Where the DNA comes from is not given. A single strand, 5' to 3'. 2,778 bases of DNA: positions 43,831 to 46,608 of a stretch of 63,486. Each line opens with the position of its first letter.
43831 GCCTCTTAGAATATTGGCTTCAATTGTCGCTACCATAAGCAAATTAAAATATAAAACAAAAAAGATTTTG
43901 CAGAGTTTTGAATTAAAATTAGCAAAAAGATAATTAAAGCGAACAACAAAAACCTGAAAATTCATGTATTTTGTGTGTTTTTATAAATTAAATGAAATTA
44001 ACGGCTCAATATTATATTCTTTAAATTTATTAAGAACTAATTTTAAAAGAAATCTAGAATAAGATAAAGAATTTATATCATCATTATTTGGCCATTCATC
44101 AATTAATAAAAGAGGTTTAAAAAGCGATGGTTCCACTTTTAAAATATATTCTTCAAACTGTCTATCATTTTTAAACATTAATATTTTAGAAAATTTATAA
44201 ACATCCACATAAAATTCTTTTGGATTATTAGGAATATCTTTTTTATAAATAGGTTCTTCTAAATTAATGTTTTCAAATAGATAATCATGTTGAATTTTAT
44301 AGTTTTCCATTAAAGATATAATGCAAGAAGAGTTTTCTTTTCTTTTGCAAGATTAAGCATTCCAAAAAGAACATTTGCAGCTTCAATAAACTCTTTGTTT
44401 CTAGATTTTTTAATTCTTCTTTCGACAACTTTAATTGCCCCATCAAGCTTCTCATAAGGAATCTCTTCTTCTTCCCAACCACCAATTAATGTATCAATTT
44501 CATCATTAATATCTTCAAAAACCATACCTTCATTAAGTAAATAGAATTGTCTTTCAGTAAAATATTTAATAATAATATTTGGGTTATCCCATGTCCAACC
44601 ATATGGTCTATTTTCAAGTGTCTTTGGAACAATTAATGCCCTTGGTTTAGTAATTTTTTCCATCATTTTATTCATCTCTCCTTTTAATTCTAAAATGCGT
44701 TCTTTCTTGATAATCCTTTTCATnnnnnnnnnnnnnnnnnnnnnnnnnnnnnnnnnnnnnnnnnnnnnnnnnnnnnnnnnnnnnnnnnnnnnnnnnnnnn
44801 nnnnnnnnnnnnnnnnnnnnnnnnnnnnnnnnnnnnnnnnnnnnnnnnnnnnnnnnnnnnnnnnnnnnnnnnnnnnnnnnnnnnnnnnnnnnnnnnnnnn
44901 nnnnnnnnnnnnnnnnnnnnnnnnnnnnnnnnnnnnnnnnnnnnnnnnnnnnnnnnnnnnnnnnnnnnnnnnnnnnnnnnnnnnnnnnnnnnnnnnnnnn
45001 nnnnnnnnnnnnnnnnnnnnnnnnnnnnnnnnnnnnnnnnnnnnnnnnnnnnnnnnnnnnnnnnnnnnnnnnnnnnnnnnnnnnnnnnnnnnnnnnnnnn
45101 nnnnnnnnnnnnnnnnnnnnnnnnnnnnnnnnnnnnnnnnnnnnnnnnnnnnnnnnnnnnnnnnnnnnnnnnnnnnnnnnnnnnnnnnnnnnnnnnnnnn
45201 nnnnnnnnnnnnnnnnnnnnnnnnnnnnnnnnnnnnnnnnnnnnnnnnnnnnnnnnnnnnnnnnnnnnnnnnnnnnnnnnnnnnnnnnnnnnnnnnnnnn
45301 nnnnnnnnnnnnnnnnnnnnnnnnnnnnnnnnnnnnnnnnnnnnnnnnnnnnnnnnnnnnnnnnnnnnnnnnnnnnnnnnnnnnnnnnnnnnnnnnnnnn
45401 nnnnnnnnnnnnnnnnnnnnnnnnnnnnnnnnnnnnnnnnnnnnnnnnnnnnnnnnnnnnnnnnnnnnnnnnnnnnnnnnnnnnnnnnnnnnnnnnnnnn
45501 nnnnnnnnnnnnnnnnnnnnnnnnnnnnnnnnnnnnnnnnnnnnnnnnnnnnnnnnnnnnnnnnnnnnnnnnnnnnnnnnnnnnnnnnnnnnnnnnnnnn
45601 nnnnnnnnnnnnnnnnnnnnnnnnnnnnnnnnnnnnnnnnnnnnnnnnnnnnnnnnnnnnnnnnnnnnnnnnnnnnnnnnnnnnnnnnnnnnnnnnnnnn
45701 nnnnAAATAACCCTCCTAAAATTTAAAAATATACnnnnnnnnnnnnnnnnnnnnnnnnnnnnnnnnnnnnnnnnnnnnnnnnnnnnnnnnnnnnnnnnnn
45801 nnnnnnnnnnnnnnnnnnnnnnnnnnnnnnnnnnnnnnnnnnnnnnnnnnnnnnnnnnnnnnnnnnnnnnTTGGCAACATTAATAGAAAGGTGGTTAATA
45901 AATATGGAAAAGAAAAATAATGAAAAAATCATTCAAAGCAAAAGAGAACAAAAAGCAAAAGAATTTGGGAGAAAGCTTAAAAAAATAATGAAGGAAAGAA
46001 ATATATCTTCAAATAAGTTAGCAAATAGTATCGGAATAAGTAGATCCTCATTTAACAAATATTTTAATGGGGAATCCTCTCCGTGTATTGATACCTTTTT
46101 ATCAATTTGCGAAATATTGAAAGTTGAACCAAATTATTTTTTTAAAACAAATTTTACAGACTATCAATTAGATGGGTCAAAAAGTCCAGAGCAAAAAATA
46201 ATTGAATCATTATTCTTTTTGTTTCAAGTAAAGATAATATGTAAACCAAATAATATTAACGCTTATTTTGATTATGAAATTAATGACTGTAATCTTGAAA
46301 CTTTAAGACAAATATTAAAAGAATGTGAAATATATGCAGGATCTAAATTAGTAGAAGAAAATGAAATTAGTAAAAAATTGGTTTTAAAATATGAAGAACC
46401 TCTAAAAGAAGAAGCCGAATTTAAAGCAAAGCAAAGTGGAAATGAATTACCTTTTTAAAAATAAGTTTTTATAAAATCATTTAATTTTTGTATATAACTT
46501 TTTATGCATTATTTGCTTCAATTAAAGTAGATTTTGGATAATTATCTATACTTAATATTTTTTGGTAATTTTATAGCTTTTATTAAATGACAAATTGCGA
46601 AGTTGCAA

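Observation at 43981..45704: DUF4417 - GG(R/K)G-leader protein - acidic partner operon: candidate uncharacterised toxin/immunity system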

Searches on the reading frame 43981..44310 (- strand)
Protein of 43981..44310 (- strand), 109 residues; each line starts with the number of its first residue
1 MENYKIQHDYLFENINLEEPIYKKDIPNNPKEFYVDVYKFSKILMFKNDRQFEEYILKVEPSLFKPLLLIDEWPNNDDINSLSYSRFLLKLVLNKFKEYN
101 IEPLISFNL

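Call 3: search_protein_families(library=pfam, proteins=[window:43981-44310:-], max_evalue=1)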
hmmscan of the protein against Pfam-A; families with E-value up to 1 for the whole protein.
window:43981-44310:- (109 aa): 0 families

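Call 4: search_protein_families(library=phrogs, proteins=[window:43981-44310:-], max_evalue=1)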
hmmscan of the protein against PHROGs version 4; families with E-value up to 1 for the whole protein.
window:43981-44310:- (109 aa): 0 families

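Call 22: search_protein_families(library=padloc, proteins=[window:43981-44310:-], max_evalue=1)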
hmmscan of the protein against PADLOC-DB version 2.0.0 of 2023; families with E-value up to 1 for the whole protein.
window:43981-44310:- (109 aa): 0 families

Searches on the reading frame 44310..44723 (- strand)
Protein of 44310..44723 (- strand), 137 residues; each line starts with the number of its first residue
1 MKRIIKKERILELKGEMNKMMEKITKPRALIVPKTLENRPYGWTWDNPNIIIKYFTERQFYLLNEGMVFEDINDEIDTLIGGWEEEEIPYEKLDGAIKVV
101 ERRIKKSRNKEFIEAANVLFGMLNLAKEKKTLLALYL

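Call 3: search_protein_families(library=pfam, proteins=[window:44310-44723:-], max_evalue=1)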
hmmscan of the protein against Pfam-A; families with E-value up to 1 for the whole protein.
window:44310-44723:- (137 aa): 0 families

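Call 4: search_protein_families(library=phrogs, proteins=[window:44310-44723:-], max_evalue=1)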
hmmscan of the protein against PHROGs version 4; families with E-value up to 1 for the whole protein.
window:44310-44723:- (137 aa): 1 family
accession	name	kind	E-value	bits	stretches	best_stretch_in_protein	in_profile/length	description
phrog_30761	-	unknown function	0.038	15.9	1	67-132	3-68/89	-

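Call 22: search_protein_families(library=padloc, proteins=[window:44310-44666:-], max_evalue=1)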
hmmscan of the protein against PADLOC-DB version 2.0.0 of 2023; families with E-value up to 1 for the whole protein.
window:44310-44666:- (118 aa): 0 families

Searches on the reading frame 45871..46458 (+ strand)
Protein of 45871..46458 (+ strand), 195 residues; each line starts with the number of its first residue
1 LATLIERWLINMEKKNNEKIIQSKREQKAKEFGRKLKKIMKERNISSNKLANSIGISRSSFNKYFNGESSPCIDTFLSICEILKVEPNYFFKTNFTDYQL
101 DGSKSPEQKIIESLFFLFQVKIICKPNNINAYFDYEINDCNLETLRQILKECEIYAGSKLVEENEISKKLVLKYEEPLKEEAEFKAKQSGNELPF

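Call 3: search_protein_families(library=pfam, proteins=[window:45871-46458:+], max_evalue=1)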
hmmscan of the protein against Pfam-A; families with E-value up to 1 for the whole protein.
window:45871-46458:+ (195 aa): 10 families
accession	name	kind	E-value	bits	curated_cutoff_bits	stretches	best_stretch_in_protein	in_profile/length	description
PF12844.13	HTH_19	-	6.2e-12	45.7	30.2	1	33-93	1-61/64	Helix-turn-helix domain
PF13443.12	HTH_26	-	4.7e-11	43.2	22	1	35-87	1-54/63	Cro/C1-type HTH DNA-binding domain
PF01381.28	HTH_3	-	1.7e-09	38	23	1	36-90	1-55/55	Helix-turn-helix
PF13560.12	HTH_31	-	1.6e-05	25.5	27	1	31-87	1-58/64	Helix-turn-helix domain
PF21716.3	dnstrm_HI1420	-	0.0015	18.8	27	1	26-86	27-85/90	Probable addiction module antidote protein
PF20317.4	HTH_60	-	0.0085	16.9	24.1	1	28-70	2-44/140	Helix-turn-helix domain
PF15009.12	STING_LBD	-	0.014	15.2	27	1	9-48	112-151/182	STING ligand-binding domain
PF04967.18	HTH_10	-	0.026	14.8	23.1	1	43-64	22-43/53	HTH DNA binding domain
PF13412.12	HTH_24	-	0.063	13.3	21.9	1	39-64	12-37/48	Winged helix-turn-helix DNA-binding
PF22276.1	SlmA-like_C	-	0.073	13.5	27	0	144-176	54-86/117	Tetracyclin repressor-like, C-terminal domain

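Call 4: search_protein_families(library=phrogs, proteins=[window:45871-46458:+], max_evalue=1)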
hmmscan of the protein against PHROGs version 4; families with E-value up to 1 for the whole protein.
window:45871-46458:+ (195 aa): 39 families (the best 25 are shown)
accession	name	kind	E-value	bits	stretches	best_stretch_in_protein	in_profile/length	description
phrog_2967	-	transcription regulation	7.9e-17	62.5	1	26-105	5-78/225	transcriptional regulator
phrog_8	-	transcription regulation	5.8e-13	50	1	13-91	56-136/346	transcriptional regulator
phrog_4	-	transcription regulation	8.7e-12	45.7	1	7-98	107-199/400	transcriptional repressor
phrog_3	-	transcription regulation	2.9e-11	44.8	1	19-125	76-174/430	transcriptional repressor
phrog_2439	-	transcription regulation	2.8e-10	40.6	1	33-98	9-73/367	transcriptional regulator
phrog_1373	-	transcription regulation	9.9e-10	39.6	1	24-88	56-120/166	transcriptional regulator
phrog_4031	-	unknown function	6.2e-07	29.2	1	9-113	496-602/626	-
phrog_1728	-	transcription regulation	1.2e-06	28.8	1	31-87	3-59/380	transcriptional regulator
phrog_4583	-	transcription regulation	6.4e-06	27.1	1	25-92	4-71/81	transcriptional repressor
phrog_2328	-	transcription regulation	1.5e-05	25.8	1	23-91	7-75/128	transcriptional repressor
phrog_1468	-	transcription regulation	4.1e-05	24.1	1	26-62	2-38/67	transcriptional repressor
phrog_4268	-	transcription regulation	6.4e-05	24.1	1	17-85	21-87/96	transcriptional repressor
phrog_296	-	integration and excision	0.0001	22.1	1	18-68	214-264/626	DNA transposition protein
phrog_4779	-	transcription regulation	0.00011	23.7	1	34-87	5-60/98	transcriptional regulator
phrog_147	-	transcription regulation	0.00042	21.7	1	31-80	4-54/100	transcriptional regulator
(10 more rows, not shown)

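Call 22: search_protein_families(library=padloc, proteins=[window:45871-46458:+], max_evalue=1)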
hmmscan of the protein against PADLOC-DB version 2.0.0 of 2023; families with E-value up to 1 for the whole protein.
window:45871-46458:+ (195 aa): 21 families
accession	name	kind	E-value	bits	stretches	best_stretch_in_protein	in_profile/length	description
PDLC03947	RmrA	-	4.1e-09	33.7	1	24-95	4-75/383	-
PDLC03952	RmrA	-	4.6e-08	30.3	1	18-98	4-89/395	-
PDLC03948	RmrA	-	5.8e-08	30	1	33-96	10-73/397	-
PDLC03945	RmrA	-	8.5e-08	29.7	1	32-98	3-69/394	-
PDLC03954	RmrA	-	9e-08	29.4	1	32-94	11-73/380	-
PDLC04775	PDC-M69A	-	1.1e-07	30.3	1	30-93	6-69/113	-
PDLC03951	RmrA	-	1.8e-07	28.5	1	33-95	10-72/400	-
PDLC03944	RmrA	-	3.4e-07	27.6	1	33-99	8-74/384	-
PDLC02926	HTH_VI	-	3.7e-06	25.1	1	32-94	2-64/92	-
PDLC03956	RmrA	-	2.1e-05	21.8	1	33-96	10-74/399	-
PDLC03949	RmrA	-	6.6e-05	19.9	1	41-97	12-68/363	-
PDLC03950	RmrA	-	0.00021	18.4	1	35-137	6-108/369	-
PDLC03665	Control_protein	-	0.00057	18.1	1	32-89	9-67/77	control protein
PDLC04758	PDC-M64B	-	0.0015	17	1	4-75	8-74/123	-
PDLC04142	capH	-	0.0031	16.6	1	28-94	3-69/103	capH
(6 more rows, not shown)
